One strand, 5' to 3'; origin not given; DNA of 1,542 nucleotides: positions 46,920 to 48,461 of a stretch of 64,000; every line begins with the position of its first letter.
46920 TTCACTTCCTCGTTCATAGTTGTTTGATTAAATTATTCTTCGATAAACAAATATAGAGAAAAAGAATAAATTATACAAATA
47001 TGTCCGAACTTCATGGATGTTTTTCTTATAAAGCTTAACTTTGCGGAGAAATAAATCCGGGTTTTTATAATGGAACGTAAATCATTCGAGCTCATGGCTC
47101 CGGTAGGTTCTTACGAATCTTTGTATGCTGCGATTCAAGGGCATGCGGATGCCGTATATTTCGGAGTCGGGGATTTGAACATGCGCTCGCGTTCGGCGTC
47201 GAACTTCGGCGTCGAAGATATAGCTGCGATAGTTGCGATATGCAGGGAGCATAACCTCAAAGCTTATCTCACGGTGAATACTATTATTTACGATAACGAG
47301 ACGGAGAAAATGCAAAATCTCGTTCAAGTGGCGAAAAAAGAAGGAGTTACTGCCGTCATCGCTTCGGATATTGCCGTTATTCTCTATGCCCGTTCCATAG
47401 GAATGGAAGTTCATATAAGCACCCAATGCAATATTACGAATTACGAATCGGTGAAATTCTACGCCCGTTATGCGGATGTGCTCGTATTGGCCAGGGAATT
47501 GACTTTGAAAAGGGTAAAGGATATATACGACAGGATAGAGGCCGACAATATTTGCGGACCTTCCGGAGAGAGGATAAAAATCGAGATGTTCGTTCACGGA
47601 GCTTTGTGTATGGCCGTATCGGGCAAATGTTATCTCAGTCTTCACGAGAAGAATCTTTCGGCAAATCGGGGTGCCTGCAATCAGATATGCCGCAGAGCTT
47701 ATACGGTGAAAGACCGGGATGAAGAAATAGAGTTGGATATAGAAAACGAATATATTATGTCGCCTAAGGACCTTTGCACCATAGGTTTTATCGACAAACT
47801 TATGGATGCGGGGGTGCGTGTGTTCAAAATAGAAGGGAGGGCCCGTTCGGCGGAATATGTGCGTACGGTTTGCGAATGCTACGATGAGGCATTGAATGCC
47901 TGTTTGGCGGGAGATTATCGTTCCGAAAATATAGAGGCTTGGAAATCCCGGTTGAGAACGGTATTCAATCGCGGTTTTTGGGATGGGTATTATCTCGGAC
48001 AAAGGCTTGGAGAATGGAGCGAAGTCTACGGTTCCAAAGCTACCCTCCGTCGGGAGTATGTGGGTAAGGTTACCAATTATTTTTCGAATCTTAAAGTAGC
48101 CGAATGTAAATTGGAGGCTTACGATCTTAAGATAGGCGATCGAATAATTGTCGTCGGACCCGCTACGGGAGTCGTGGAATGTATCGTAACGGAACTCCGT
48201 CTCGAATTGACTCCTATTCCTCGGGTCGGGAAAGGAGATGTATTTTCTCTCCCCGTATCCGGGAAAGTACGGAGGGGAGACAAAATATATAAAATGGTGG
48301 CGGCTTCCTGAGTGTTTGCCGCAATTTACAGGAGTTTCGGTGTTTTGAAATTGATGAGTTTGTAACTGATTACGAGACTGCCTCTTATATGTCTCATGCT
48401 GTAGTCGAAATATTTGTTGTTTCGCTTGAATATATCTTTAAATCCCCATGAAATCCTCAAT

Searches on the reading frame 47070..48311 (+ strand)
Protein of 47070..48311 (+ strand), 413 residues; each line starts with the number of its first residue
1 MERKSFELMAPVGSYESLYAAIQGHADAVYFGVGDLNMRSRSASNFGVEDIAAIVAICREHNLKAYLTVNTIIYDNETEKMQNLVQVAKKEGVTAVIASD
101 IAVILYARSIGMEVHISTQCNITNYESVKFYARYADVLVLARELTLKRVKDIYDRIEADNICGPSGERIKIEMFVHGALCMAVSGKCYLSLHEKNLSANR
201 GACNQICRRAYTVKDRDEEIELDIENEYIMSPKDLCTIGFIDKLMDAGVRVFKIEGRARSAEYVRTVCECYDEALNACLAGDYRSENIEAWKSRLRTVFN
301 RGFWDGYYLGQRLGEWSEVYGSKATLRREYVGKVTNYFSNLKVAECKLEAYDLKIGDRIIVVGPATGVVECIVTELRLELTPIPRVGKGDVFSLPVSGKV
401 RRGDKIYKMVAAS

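Call 59: search_protein_families(library=pfam, proteins=[window:47070-48311:+], max_evalue=0.001)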
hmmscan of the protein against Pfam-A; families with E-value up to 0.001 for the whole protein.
window:47070-48311:+ (413 aa): 1 family
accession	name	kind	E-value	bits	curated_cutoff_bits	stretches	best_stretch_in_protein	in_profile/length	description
PF01136.24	Peptidase_U32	-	6.5e-67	225.7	22.4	1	79-311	2-230/233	Peptidase family U32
